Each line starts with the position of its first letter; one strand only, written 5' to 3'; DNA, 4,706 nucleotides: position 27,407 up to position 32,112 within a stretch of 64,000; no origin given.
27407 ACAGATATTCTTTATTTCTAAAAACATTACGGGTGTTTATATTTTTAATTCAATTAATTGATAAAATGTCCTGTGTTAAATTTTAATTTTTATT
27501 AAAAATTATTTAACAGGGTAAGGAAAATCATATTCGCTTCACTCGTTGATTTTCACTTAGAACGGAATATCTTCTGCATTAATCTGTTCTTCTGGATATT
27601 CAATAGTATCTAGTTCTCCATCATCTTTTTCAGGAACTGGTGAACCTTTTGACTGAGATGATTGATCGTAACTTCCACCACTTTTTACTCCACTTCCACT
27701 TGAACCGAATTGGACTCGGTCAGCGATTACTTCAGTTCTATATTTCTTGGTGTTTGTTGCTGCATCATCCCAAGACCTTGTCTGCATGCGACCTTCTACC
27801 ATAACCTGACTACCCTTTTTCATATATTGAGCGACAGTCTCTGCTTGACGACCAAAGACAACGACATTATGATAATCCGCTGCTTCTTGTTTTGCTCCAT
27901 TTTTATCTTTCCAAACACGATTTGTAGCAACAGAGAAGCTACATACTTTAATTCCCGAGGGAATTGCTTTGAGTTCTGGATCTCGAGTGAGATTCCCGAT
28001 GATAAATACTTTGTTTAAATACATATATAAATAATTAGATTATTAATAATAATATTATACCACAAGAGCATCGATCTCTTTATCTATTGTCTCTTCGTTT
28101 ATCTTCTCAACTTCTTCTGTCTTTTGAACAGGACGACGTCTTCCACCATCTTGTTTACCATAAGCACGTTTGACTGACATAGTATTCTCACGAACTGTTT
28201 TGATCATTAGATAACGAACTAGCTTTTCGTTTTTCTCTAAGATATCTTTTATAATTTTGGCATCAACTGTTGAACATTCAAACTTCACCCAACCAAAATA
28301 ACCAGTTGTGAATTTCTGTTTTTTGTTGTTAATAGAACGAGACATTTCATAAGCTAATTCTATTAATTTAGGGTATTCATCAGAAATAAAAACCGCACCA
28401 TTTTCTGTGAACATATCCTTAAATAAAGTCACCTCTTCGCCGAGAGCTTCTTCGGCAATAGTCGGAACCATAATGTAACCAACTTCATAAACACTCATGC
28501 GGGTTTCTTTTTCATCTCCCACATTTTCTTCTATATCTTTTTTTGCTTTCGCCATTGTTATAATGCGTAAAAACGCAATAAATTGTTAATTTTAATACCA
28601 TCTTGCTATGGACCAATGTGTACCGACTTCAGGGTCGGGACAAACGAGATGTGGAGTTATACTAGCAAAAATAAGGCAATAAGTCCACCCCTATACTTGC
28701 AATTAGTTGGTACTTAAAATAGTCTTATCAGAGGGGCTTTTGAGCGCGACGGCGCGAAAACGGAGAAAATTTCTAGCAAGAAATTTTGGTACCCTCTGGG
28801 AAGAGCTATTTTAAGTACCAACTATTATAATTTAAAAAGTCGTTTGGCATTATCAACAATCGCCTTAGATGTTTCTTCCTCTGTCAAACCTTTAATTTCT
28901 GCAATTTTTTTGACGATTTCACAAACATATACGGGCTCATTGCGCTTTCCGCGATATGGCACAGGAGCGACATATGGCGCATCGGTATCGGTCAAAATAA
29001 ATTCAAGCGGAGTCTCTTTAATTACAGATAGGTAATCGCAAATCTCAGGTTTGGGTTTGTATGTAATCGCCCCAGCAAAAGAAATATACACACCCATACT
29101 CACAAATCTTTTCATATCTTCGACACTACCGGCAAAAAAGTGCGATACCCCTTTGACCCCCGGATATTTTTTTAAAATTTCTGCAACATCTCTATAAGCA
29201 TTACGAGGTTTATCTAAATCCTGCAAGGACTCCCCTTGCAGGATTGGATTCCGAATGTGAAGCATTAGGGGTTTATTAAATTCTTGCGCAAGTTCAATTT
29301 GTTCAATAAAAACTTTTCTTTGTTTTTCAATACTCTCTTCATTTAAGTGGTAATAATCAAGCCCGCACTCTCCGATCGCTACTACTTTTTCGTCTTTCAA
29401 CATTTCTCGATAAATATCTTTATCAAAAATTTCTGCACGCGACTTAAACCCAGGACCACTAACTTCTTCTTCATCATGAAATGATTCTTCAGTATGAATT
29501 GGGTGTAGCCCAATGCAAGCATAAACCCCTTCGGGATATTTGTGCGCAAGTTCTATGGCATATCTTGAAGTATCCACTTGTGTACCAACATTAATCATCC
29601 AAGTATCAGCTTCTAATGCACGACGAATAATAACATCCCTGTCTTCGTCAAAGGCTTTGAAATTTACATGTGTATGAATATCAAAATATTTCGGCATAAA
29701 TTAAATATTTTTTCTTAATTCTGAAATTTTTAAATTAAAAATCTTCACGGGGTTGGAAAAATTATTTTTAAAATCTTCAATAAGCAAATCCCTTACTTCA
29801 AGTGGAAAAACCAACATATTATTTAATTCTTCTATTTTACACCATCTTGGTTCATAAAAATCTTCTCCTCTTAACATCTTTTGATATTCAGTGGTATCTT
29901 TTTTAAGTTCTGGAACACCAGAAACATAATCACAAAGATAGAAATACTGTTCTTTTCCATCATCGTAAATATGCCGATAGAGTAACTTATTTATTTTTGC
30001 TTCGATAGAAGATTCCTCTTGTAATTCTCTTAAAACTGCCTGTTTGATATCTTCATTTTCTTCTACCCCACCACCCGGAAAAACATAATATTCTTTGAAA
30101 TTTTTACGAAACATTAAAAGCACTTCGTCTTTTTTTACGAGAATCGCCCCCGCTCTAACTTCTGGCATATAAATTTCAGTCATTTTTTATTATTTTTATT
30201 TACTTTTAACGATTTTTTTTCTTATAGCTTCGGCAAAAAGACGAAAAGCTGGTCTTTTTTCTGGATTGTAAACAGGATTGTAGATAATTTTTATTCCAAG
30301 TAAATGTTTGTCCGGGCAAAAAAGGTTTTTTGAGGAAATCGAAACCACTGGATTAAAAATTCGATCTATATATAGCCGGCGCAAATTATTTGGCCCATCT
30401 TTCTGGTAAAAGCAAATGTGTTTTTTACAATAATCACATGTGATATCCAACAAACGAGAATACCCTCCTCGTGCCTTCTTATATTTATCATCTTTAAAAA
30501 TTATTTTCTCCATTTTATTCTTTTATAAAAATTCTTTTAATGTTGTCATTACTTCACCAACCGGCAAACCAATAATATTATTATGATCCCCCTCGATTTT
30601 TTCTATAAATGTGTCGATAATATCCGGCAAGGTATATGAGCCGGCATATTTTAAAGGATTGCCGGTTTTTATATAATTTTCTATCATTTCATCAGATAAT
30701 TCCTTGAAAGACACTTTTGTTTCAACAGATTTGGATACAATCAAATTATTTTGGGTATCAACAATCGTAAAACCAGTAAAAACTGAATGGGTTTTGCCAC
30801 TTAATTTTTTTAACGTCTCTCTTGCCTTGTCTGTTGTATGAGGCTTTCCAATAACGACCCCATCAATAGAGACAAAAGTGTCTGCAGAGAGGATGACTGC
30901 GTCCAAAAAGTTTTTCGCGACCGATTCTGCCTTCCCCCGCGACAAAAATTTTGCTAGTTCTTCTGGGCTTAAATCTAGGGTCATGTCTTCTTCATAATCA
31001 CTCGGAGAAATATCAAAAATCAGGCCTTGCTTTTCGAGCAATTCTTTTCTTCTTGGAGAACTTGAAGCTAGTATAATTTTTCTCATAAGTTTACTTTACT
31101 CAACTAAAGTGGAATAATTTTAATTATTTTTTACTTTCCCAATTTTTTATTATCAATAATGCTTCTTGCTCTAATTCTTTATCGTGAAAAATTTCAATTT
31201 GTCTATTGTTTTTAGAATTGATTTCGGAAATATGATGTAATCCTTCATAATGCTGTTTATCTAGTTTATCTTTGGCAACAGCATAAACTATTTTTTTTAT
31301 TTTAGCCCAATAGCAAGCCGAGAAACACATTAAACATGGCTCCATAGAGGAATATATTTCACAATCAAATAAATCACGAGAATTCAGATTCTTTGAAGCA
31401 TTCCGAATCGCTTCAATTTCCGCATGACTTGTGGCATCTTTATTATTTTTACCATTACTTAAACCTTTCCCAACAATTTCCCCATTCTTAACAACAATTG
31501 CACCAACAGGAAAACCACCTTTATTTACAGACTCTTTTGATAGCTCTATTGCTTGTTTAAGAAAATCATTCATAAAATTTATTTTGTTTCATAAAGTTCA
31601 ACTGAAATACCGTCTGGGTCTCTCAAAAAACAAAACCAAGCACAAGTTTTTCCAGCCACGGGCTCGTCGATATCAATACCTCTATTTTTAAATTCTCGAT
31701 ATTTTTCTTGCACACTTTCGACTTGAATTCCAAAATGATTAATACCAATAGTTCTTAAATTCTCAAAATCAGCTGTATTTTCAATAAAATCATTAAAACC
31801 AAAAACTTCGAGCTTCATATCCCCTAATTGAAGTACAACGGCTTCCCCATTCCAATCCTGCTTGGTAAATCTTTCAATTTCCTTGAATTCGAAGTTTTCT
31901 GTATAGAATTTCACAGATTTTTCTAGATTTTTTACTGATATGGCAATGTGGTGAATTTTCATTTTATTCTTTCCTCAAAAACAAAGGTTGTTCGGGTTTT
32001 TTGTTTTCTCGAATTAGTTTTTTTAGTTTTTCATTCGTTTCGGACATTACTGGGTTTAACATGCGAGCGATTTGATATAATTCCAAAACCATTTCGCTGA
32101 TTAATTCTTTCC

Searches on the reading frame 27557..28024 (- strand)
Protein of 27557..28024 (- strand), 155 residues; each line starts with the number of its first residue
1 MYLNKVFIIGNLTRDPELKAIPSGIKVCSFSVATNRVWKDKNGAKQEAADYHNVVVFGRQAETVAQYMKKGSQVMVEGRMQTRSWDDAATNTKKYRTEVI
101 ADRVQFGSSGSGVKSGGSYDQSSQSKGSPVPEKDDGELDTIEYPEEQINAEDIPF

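Call 71: search_protein_families(library=pfam, proteins=[window:27557-28024:-], max_evalue=0.001)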
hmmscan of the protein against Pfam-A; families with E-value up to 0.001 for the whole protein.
window:27557-28024:- (155 aa): 1 family
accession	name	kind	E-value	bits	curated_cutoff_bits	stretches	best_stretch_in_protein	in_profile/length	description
PF00436.31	SSB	-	4.6e-41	139.5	26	1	3-106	1-103/104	Single-strand binding protein family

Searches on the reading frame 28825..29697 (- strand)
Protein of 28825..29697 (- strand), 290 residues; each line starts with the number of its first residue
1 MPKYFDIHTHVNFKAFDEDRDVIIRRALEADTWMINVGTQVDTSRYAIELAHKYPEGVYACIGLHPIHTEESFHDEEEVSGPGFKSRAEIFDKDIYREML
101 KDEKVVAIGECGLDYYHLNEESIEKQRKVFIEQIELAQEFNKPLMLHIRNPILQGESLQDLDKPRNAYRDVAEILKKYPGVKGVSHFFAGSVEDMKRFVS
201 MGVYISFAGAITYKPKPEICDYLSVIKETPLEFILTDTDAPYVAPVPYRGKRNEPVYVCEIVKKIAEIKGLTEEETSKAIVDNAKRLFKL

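Call 71: search_protein_families(library=pfam, proteins=[window:28825-29697:-], max_evalue=0.001)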
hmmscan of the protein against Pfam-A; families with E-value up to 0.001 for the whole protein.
window:28825-29697:- (290 aa): 1 family
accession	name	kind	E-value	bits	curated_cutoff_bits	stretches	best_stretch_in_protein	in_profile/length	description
PF01026.27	TatD_DNase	-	5.1e-74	249.3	27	1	5-289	1-253/253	TatD related DNase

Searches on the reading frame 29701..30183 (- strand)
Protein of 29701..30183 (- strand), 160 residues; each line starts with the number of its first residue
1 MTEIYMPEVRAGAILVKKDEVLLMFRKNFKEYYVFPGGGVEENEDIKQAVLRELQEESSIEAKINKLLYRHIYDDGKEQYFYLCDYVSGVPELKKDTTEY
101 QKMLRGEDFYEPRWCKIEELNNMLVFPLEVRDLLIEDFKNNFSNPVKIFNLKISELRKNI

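Call 51: search_protein_families(library=pfam, proteins=[window:29701-30183:-], max_evalue=0.001)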
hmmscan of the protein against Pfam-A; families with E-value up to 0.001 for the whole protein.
window:29701-30183:- (160 aa): 2 families
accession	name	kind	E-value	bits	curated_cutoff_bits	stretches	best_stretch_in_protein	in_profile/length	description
PF00293.34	NUDIX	-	2e-14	54.2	21.1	1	7-120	2-118/134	NUDIX domain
PF14815.12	NUDIX_4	-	0.00028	21.1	35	1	15-128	5-105/113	NUDIX domain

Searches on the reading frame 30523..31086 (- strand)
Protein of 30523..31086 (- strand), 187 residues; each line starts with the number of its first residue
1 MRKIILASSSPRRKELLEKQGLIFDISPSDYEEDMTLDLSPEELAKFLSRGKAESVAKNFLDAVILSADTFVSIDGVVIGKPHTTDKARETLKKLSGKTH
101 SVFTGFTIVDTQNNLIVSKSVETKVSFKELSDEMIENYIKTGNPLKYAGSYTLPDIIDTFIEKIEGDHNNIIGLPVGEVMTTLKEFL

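Call 51: search_protein_families(library=pfam, proteins=[window:30523-31086:-], max_evalue=0.001)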
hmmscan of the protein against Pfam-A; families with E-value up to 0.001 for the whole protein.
window:30523-31086:- (187 aa): 1 family
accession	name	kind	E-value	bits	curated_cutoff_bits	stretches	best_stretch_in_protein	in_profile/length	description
PF02545.19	Maf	-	2.3e-55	187.6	27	1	3-186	1-187/187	Maf-like protein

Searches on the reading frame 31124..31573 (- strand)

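Call 51: search_protein_families(library=pfam, proteins=[window:31124-31573:-], max_evalue=0.001)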
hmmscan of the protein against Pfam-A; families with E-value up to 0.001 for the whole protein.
window:31124-31573:- (149 aa): 4 families
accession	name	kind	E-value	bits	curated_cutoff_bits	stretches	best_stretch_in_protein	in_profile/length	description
PF00383.29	dCMP_cyt_deam_1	-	1.9e-25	89.1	25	1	3-98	6-101/102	Cytidine and deoxycytidylate deaminase zinc-binding region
PF14437.12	MafB19-deam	-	3.5e-21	76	27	1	3-104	5-106/142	MafB19-like deaminase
PF14439.12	Bd3614-deam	-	0.00015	22.2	38.5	1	25-97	13-88/113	Bd3614-like deaminase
PF18750.7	SNAD4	-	0.00079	19.9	27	0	42-86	25-70/130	Secreted Novel AID/APOBEC-like Deaminase 4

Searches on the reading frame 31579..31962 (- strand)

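Call 71: search_protein_families(library=pfam, proteins=[window:31579-31962:-], max_evalue=0.001)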
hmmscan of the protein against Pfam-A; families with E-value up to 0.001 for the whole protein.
window:31579-31962:- (127 aa): 2 families
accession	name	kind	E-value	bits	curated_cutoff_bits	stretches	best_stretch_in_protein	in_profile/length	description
PF00903.31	Glyoxalase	-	7.2e-14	52.7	20.6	1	2-123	1-121/121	Glyoxalase/Bleomycin resistance protein/Dioxygenase superfamily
PF13669.12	Glyoxalase_4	-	4.5e-10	40.2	27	1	4-104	1-101/109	Glyoxalase/Bleomycin resistance protein/Dioxygenase superfamily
